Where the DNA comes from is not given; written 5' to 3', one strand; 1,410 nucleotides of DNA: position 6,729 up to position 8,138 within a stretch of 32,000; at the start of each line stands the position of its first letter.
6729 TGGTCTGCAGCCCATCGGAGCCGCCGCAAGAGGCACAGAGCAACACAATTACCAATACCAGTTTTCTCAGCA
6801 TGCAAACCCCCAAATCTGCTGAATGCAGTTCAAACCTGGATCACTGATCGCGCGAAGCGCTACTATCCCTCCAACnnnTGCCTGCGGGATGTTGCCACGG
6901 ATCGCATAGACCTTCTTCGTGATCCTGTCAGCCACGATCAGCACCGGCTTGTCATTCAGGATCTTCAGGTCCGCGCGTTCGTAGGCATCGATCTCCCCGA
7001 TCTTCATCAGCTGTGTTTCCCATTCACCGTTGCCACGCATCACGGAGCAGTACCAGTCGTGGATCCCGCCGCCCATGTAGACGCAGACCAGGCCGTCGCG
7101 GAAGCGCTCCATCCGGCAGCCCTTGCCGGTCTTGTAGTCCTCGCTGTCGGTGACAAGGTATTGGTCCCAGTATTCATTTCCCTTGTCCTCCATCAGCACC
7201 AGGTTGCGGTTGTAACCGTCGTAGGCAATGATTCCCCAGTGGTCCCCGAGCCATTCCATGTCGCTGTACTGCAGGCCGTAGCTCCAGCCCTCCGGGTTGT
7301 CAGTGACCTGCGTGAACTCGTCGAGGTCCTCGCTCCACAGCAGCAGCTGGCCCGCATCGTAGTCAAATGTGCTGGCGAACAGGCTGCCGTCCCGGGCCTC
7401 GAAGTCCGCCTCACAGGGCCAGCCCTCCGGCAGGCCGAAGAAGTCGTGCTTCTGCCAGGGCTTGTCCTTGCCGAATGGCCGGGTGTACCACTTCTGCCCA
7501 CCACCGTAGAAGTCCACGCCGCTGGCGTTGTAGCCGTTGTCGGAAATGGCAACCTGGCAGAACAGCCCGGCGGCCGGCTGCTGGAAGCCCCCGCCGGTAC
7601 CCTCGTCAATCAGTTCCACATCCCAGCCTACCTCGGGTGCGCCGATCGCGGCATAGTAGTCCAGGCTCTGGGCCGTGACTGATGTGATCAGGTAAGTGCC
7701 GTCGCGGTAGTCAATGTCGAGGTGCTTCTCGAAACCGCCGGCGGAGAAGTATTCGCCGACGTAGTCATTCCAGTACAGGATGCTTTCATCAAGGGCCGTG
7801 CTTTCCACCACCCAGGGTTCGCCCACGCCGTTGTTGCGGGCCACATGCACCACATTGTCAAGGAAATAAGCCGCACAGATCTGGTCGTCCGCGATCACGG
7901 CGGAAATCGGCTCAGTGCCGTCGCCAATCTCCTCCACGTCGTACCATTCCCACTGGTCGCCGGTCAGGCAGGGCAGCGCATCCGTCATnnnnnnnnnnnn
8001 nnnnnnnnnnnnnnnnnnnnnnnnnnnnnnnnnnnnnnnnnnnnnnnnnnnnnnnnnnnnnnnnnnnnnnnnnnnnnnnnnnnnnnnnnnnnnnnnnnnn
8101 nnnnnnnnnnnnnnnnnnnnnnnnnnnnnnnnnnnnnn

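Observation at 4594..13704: Four tandem paralogous ~740-aa surface lipoproteins filling 9.1 kb next to a tRNA gene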

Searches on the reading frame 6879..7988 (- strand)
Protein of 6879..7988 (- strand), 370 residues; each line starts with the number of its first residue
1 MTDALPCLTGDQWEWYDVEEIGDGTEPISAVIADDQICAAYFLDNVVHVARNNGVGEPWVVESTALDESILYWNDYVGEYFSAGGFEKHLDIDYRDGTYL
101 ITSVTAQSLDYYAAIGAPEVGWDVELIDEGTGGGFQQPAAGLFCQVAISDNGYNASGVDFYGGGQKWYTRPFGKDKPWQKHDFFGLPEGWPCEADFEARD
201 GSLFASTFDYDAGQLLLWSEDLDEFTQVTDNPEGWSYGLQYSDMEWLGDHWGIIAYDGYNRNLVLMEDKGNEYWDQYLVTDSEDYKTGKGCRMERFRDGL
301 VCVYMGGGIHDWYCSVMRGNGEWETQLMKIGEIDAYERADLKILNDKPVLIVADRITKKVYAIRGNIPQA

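Call 38: search_protein_representatives(alignment_id=A3)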
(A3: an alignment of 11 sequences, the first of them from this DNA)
Query: 11 sequences, 360 profile positions. Proteins with E-value up to 0.001 (for the whole library): 338; up to 1e-10: 91; up to 1e-30: 41. The best 150 are listed.
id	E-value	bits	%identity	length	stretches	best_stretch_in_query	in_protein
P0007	3.4e-169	578.8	-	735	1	1-359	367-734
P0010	1.9e-121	421.8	-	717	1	1-359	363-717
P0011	3.9e-109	381.2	-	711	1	2-359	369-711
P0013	6.2e-87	308.2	-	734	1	1-359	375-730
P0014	4.1e-67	243.0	-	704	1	1-359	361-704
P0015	4.6e-65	236.2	-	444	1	1-359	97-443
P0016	6.3e-64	232.5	-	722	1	1-359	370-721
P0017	5.2e-62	226.2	-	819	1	1-358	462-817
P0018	2.2e-60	220.9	-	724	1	1-358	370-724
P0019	1.4e-57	211.6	-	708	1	1-359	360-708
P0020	3.7e-57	210.3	-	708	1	1-359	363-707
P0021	1.1e-56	208.6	-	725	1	9-356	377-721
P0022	2.3e-53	197.8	-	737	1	1-359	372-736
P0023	5.4e-53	196.5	-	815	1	2-358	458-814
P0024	7.9e-52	192.7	-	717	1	1-359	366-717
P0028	1.6e-49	185.2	-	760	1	1-358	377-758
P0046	1.2e-39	152.6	-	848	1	1-359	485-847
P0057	2.9e-21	92.2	-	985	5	131-348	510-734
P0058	7.7e-20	87.5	-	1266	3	129-348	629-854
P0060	5.0e-19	84.8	-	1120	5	132-347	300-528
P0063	1.0e-17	80.5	-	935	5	146-344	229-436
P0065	1.1e-16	77.1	-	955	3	132-350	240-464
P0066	4.0e-16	75.3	-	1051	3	129-354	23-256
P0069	1.4e-15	73.5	-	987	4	161-344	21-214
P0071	3.0e-15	72.4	-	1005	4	129-359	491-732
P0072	3.8e-15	72.0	-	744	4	131-348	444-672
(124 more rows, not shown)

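Call 41: search_protein_families(library=pfam, proteins=[P0057, P0058, P0060, P0063, P0065, P0066, P0069, P0071, P0072], max_evalue=0.01)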
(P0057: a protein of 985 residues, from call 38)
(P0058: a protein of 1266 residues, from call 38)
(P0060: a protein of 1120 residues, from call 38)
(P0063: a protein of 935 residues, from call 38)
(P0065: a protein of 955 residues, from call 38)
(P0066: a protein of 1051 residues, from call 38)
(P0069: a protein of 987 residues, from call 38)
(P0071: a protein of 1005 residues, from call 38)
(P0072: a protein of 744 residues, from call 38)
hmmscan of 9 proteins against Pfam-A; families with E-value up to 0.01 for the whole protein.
P0057 (985 aa): 1 family
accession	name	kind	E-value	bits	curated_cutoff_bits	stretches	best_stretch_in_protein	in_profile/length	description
PF16158.11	N_BRCA1_IG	-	0.0031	18.5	28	0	887-971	18-108/108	Ig-like domain from next to BRCA1 gene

P0058 (1266 aa): 5 families
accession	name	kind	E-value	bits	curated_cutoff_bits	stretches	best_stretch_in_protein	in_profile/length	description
PF18911.6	PKD_4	-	3.1e-17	62.8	27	2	383-469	1-82/85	PKD domain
PF00801.26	PKD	-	9.7e-11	42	23.5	1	394-463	8-72/80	PKD domain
PF13088.12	BNR_2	-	1.3e-09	38.3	31.4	1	615-790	90-270/277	BNR repeat-like domain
PF16323.11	DUF4959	-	7.9e-09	36.2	32.9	0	1087-1114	25-52/106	Domain of unknown function (DUF4959)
PF22352.2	K319L-like_PKD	-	0.006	17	27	0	395-470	6-82/84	K319L-like, PKD domain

P0060 (1120 aa): 10 families
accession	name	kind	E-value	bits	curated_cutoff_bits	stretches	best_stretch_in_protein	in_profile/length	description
PF15780.11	ASH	-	1.7e-13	51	27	2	770-856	12-94/98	Abnormal spindle-like microcephaly-assoc'd, ASPM-SPD-2-Hydin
PF22073.2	Cep192_D4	-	1.5e-12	48.1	35.5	2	782-868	20-111/112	Cep192 domain 4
PF22544.2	HYDIN_VesB_CFA65-like_Ig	-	1e-10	42.1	25.5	1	784-866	21-99/100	HYDIN/CFA65/VesB-like, Ig-like domain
PF07610.17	DUF1573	-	7.7e-08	32.7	26.1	1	783-867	18-97/98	Protein of unknown function (DUF1573)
PF24507.1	Ig_CFAP65_4th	-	6.1e-07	30.2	27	1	823-868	33-76/76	CFAP65, fourth Ig-like domain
PF12371.14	TMEM131_like_N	-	0.00029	21.4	28.8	0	921-972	31-82/84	Transmembrane protein 131-like N-terminal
PF00630.25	Filamin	-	0.00038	21.7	26.9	0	827-861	59-93/93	Filamin/ABP280 repeat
PF25528.1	DUF7917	-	0.0019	18.5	27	0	266-299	23-56/68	Domain of unknown function (DUF7917)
PF22067.2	Cep192_D3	-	0.0053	17.3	27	0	783-866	18-97/99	Cep192 domain 3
PF18884.5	TSP3_bac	-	0.0073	16.6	25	0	996-1009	1-14/22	Bacterial TSP3 repeat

P0063 (935 aa): 3 families
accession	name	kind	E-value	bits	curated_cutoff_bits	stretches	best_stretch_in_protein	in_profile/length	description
PF18962.6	Por_Secre_tail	-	1.4e-06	28.9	27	1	858-927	1-67/75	Secretion system C-terminal sorting domain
PF08439.15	Peptidase_M3_N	-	3.4e-05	24.4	25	0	525-547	48-70/70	Oligopeptidase F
PF22633.2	F5_F8_type_C_2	-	0.0013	19.8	27.8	0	767-811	33-75/91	NedA-like, galactose-binding domain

P0065 (955 aa): 4 families
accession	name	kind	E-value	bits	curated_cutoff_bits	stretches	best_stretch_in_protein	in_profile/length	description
PF19081.6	Ig_7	-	2.3e-14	53.9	27.3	1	730-807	3-83/84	Ig-like domain CHU_C associated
PF18962.6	Por_Secre_tail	-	1.9e-07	31.7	27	1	889-951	1-72/75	Secretion system C-terminal sorting domain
PF13088.12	BNR_2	-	1.2e-05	25.3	31.4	0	520-694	85-262/277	BNR repeat-like domain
PF00801.26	PKD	-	0.004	17.6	23.5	0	825-865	27-68/80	PKD domain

P0066 (1051 aa): 6 families
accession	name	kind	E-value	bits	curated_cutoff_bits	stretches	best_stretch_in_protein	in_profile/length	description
PF02368.24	Big_2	-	8.1e-11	42.2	22.8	2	796-839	28-71/79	Bacterial Ig-like domain (group 2)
PF25354.1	Ig_NUP210_16th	-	1.2e-09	38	27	2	713-759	20-65/72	NUP210-like, Ig-like domain 16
PF19081.6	Ig_7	-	6.6e-09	36.4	27.3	1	613-695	3-84/84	Ig-like domain CHU_C associated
PF00404.24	Dockerin_1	-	8.6e-08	32.7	22.9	1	992-1039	2-53/57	Dockerin type I domain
PF22359.2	Big-like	-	3.7e-05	24.3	27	0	808-835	7-34/48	Bacterial Ig-like domain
PF17202.10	sCache_3_3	-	0.0026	18.5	28.8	0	209-246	41-78/107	Single cache domain 3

P0069 (987 aa): 3 families
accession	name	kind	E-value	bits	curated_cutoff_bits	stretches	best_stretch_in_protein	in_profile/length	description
PF18962.6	Por_Secre_tail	-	1.1e-10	42.1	27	1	912-984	2-74/75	Secretion system C-terminal sorting domain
PF19081.6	Ig_7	-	8.9e-10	39.2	27.3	1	742-811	1-71/84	Ig-like domain CHU_C associated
PF13088.12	BNR_2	-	2.3e-05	24.3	31.4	0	432-641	32-204/277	BNR repeat-like domain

P0071 (1005 aa): 5 families
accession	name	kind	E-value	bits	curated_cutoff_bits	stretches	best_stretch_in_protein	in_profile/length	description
PF16323.11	DUF4959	-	3.6e-08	34.1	32.9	0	399-429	26-58/106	Domain of unknown function (DUF4959)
PF24415.1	Ig_Irg-7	-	3.9e-05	24.1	27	0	906-945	25-59/110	Irg-7-like, Ig-like domain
PF23851.1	DUF7214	-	0.00029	21.3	27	0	310-355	8-53/91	Domain of unknown function (DUF7214)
PF08439.15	Peptidase_M3_N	-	0.0017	18.9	25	0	346-368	48-70/70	Oligopeptidase F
PF09458.16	H_lectin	-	0.0077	16.8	24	0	231-265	3-37/67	H-type lectin domain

P0072 (744 aa): 2 families
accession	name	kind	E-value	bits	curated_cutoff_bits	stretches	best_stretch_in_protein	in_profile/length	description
PF16323.11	DUF4959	-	4.7e-08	33.8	32.9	0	557-580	29-52/106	Domain of unknown function (DUF4959)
PF21031.3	WDR54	-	0.0042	16.7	26.6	0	452-555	35-135/334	WDR54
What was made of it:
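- Closest known: BNR_2 / Asp-box propellers. Same: A distant profile-level link runs through large secreted proteins that carry BNR_2 (calls 38, 41).
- In P0058 the matched stretch 629-854 overlaps BNR_2 at 615-790 (calls 38, 41).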

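Call 42: predict_structure(alignment_id=A3)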
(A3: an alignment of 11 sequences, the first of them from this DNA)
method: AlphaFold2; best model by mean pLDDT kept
length: 370 residues; sequences in the alignment: 11
mean_pLDDT: 83.0   pTM: 0.87
mean pLDDT of the five models: 83.0, 82.7, 82.4, 82.2, 78.5
residues with pLDDT >= 90: 143; 70-90: 177; 50-70: 32; < 50: 18
segments of 3 or more residues with pLDDT < 50: 1-11, 132-136
pLDDT, mean of each block of 10 residues (from residue 1): 35 77 91 93 93 80 88 80 83 96 87 92 90 56 93 92 87 93 80 88 90 88 88 64 86 84 86 87 55 88 77 82 80 77 91 91 82
secondary structure, 60 per line:
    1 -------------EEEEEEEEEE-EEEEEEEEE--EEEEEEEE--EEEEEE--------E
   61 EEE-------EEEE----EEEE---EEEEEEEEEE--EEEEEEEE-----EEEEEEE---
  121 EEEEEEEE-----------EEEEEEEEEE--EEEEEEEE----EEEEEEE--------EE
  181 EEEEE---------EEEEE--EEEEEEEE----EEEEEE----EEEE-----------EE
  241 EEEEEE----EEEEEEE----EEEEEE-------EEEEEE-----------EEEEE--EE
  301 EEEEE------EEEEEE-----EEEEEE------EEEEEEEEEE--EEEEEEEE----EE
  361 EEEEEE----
elements in order: E14-23 E25-33 E36-43 E46-51 E60-63 E71-74 E79-82 E86-95 E98-105 E111-117 E121-128 E140-149 E152-159 E164-170 E179-185 E195-199 E202-209 E214-219 E224-227 E239-246 E251-257 E262-267 E275-280 E292-296 E299-305 E312-317 E323-328 E335-344 E347-354 E359-366

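Call 44: fold_search(model_id=the predicted structure, library=pdb)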
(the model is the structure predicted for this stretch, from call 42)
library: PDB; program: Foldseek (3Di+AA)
matches with E <= 10: 1257; with E <= 0.001: 486
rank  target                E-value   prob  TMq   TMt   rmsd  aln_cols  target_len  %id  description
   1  5y2z_H                1.8e-08  1.00  0.57  0.63   9.8       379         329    9  Crystal structure of human LGI1 EPTP-ADAM22 complex (released 2018-05-02)
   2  5y2z_B                3.6e-08  1.00  0.57  0.63   9.8       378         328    9  Crystal structure of human LGI1 EPTP-ADAM22 complex (released 2018-05-02)
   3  8hq2_D                3.9e-08  1.00  0.61  0.46   7.8       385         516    8  Crystal structure of human ADAM22 in complex with human LGI1 mutant (released 2023-12-13)
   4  8y6b_D                3.9e-08  1.00  0.61  0.46   7.0       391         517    7  Structure of human LGI1-ADAM22 complex in space group P212121 (released 2024-02-14)
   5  9kzc_B                5.0e-08  1.00  0.59  0.65   9.4       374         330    8  Cryo-EM structure of the LGI1 LRR-LGI1 EPTP-ADAM22 ECD complex (released 2025-06-25)
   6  4h5i_A                5.0e-08  1.00  0.57  0.61   8.9       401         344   12  Crystal Structure of the Guanine Nucleotide Exchange Factor Sec12 (P1 form) (released 2012-11-07)
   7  7c3e_B                7.6e-08  1.00  0.51  0.54   7.6       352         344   11  Crystal structure of R97A/R150A/R203A mutant of AofleA from Arthrobotrys oligospora (released 2020-07-29)
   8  5y31_B                1.1e-07  1.00  0.61  0.46   6.7       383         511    8  Crystal structure of human LGI1-ADAM22 complex (released 2018-05-02)
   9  6gxs_D                1.1e-07  1.00  0.58  0.59   6.4       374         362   11  Crystal structure of CV39L lectin from Chromobacterium violaceum at 1.8 A resolution (released 2019-12-04)
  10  8hpy_D                1.6e-07  1.00  0.61  0.46   6.1       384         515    8  Crystal structure of human LGI1-ADAM22 complex (released 2023-12-13)
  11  4h5i_B                1.6e-07  1.00  0.57  0.61   8.9       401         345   12  Crystal Structure of the Guanine Nucleotide Exchange Factor Sec12 (P1 form) (released 2012-11-07)
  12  6gxs_B                1.6e-07  1.00  0.58  0.59   7.1       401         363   11  Crystal structure of CV39L lectin from Chromobacterium violaceum at 1.8 A resolution (released 2019-12-04)
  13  6gxs_C                1.6e-07  1.00  0.57  0.58   7.5       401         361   10  Crystal structure of CV39L lectin from Chromobacterium violaceum at 1.8 A resolution (released 2019-12-04)
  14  7c39_A                2.0e-07  1.00  0.48  0.51   8.0       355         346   12  Crystal structure of AofleA from Arthrobotrys oligospora in complex with methylated L-fucose (released 2020-07-29)
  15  7esl                  2.1e-07  1.00  0.58  0.52   7.7       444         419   11  Crystal structure of a L-rhamnose-alpha-1,4-D-glucuronate lyase from Fusarium oxysporum 12S, N247A N-glycan free form (released 2021-08-04)
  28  3tc9_B                1.3e-06  1.00  0.43  0.39  15.6       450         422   10  Crystal structure of an auxiliary nutrient binding protein (BT_3476) from Bacteroides thetaiotaomicron VPI-5482 at 2.2 (released 2011-09-21)
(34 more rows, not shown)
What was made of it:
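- Closest known: Ig-like stalk plus distal binding domain lipoproteins of Bacteroidota nutrient loci. Same: PDB 3tc9 appears at Foldseek rank 28 (call 44).
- Closest known: Seven- and six-bladed propeller lectins. Same: They are among the best structural matches, with TM 0.48-0.58 (call 44).
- Structural matches: the best PDB matches are binding propellers and lectins as much as enzymes (LGI1 EPTP, Sec12, CV39L and AofleA lectins), with TM 0.61 or less and identity 12% or less (call 44). Foldseek lists trypanosomal sialidases, a PL42 rhamnose-glucuronate lyase and a GH43 enzyme at TM 0.39-0.58 (call 44).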

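Call 45: list_cluster_members(proteins=[P0013, P0014, P0016, P0017, P0018, P0019, P0022, P0023, P0028, P0046])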
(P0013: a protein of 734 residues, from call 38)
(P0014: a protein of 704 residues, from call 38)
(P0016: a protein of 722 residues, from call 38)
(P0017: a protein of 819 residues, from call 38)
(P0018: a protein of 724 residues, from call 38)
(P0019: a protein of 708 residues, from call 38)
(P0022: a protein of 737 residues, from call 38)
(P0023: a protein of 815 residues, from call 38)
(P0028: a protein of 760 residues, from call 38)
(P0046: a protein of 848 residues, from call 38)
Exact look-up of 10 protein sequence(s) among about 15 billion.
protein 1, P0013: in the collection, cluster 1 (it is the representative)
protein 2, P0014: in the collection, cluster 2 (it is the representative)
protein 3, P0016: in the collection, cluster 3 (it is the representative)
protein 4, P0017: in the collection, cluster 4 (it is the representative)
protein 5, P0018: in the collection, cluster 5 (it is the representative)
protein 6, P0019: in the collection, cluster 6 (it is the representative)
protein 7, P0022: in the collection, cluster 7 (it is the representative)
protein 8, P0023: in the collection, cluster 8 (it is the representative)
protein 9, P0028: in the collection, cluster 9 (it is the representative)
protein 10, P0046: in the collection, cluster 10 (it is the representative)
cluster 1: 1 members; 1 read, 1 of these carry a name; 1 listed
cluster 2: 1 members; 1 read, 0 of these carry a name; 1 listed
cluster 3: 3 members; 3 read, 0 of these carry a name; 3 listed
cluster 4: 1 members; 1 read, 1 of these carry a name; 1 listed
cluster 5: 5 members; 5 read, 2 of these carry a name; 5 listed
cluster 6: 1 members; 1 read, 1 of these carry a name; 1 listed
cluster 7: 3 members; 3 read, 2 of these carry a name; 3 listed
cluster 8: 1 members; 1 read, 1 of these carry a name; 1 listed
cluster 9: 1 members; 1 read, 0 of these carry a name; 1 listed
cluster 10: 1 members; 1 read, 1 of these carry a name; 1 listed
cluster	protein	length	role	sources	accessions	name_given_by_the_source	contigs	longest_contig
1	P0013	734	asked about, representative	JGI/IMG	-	hypothetical protein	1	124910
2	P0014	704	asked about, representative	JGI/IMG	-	-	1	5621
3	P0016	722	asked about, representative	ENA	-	-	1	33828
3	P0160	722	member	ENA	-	-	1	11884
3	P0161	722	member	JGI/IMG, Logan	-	-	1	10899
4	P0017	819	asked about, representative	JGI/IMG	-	hypothetical protein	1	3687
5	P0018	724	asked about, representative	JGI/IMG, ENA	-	-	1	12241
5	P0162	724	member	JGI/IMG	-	hypothetical protein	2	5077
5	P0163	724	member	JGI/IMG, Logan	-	hypothetical protein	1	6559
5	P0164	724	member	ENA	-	-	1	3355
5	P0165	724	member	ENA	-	-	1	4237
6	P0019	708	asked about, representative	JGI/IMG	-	hypothetical protein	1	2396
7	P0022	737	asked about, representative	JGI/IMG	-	hypothetical protein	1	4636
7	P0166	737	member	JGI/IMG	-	hypothetical protein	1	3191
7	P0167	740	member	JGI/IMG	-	-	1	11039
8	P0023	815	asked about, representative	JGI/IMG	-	hypothetical protein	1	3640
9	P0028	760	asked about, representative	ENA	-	-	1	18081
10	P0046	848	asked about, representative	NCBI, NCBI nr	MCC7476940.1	hypothetical protein IT575_00655 [bacterium] | hypothetical protein [bacterium]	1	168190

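Call 69: find_encoding_contigs(protein=P0013, flank=10000, max_places=2)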
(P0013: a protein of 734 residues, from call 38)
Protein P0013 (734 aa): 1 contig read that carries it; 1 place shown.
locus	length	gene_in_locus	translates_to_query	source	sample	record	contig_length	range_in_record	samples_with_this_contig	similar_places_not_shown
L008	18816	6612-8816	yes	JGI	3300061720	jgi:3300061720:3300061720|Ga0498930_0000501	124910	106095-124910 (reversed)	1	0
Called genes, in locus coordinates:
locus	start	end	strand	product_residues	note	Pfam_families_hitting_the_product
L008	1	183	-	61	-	?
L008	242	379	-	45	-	-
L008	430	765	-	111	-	-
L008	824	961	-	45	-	-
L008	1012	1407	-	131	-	-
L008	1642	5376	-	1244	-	PF20009:GEVED (faint), PF00801:PKD, PF18911:PKD_4, PF08329:ChitinaseA_N (faint), PF19077:Big_13 (faint), PF00801:PKD (weak), PF18911:PKD_4, PF00801:PKD, +2 more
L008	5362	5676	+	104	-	-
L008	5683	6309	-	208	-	PF00440:TetR_N (weak), PF13305:TetR_C_33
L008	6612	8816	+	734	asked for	PF00041:fn3 (weak)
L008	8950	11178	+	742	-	PF00041:fn3 (faint)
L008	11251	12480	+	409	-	PF27239:FOL3_C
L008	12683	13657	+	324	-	-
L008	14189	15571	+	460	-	PF01053:Cys_Met_Meta_PP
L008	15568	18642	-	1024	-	PF18911:PKD_4, PF00801:PKD, PF18911:PKD_4, PF00801:PKD, PF18911:PKD_4, PF13360:PQQ_2, PF13570:Beta-prop_ACSF4, PF13360:PQQ_2, +3 more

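Call 70: find_encoding_contigs(protein=P0046, flank=10000, max_places=2)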
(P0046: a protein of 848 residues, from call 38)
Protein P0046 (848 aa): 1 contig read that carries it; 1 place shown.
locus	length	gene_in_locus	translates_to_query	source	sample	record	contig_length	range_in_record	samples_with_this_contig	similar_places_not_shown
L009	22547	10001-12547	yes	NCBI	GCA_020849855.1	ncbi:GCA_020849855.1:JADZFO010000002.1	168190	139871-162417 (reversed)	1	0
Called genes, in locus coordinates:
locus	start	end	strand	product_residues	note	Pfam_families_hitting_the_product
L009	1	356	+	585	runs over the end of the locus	PF11741:AMIN, PF01520:Amidase_3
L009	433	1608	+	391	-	-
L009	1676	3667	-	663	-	PF00082:Peptidase_S8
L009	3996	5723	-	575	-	-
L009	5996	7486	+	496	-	PF00919:UPF0004, PF04055:Radical_SAM, PF01938:TRAM (weak)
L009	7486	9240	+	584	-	-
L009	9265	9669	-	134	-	-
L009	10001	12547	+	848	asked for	PF00041:fn3 (faint)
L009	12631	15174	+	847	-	PF00041:fn3 (faint)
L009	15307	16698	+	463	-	PF08245:Mur_ligase_M (faint), PF27239:FOL3_C (weak)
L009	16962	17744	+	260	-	PF20560:MotA_N (weak), PF01618:MotA_ExbB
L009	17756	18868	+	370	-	PF13677:MotB_plug, PF00691:OmpA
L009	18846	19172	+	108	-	-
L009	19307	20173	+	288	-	PF03748:FliL (faint)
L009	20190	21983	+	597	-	PF01436:NHL (faint)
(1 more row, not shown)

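Call 71: find_encoding_contigs(protein=P0016, flank=8000, max_places=2)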
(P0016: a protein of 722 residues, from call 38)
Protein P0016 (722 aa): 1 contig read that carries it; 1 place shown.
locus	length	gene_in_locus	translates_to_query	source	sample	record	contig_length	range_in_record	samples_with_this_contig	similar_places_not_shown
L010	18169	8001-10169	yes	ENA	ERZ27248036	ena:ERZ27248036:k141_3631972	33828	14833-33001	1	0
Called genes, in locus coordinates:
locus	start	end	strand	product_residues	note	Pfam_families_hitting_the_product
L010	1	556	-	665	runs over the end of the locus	PF13513:HEAT_EZ (faint), PF23227:HEAT_MROH2B_C (faint), PF02985:HEAT (faint), PF12717:Cnd1 (faint), PF01602:Adaptin_N (faint), PF13646:HEAT_2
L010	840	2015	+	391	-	PF13487:HD_5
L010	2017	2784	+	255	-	PF12804:NTP_transf_3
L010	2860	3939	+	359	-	-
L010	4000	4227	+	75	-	-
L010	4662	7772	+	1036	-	PF00133:tRNA-synt_1, PF01406:tRNA-synt_1e (faint), PF09334:tRNA-synt_1g, PF13603:tRNA-synt_1_2, PF01797:Y1_Tnp, PF00133:tRNA-synt_1, PF08264:Anticodon_1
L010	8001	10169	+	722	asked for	PF00041:fn3 (weak)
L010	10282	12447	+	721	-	PF00041:fn3 (weak)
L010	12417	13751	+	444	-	PF27239:FOL3_C (weak), PF02875:Mur_ligase_C (weak)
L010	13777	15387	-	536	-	PF01546:Peptidase_M20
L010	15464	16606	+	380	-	-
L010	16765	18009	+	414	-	PF00909:Ammonium_transp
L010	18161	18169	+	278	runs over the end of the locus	?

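Call 72: find_encoding_contigs(protein=P0028, flank=8000, max_places=2)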
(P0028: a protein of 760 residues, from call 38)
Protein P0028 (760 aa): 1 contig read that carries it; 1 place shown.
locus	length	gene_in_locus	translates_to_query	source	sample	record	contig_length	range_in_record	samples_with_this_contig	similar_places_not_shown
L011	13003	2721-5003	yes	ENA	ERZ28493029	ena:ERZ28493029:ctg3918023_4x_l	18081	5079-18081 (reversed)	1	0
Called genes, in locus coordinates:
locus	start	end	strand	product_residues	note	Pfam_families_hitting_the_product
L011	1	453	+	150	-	?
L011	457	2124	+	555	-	-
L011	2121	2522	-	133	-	-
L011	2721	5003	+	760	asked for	PF00041:fn3 (faint)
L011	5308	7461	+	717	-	-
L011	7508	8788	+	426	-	PF27239:FOL3_C (weak)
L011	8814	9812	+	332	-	-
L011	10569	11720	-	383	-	PF00437:T2SSE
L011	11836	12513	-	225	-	-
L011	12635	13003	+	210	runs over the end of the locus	-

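Call 73: find_encoding_contigs(protein=P0018, flank=8000, max_places=2)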
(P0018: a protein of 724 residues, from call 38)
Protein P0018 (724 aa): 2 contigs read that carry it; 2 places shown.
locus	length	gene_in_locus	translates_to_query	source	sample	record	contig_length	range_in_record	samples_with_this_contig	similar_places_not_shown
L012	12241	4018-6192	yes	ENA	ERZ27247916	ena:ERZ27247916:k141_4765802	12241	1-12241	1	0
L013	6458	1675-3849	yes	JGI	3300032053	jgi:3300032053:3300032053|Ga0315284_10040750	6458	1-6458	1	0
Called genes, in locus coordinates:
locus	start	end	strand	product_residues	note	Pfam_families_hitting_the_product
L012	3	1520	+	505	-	?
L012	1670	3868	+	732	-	PF00041:fn3 (faint)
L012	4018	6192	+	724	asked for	PF00041:fn3 (faint)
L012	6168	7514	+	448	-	PF27239:FOL3_C (weak)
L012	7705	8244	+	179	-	PF04542:Sigma70_r2, PF08281:Sigma70_r4_2, PF04545:Sigma70_r4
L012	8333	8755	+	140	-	-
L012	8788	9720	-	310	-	PF01435:Peptidase_M48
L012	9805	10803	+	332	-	PF03793:PASTA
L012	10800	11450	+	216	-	PF00834:Ribul_P_3_epim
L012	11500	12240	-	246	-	?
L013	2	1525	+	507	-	?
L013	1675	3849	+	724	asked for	PF00041:fn3 (faint)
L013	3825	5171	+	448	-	PF27239:FOL3_C (weak)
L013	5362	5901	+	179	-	PF04542:Sigma70_r2, PF08281:Sigma70_r4_2, PF04545:Sigma70_r4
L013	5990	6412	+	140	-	-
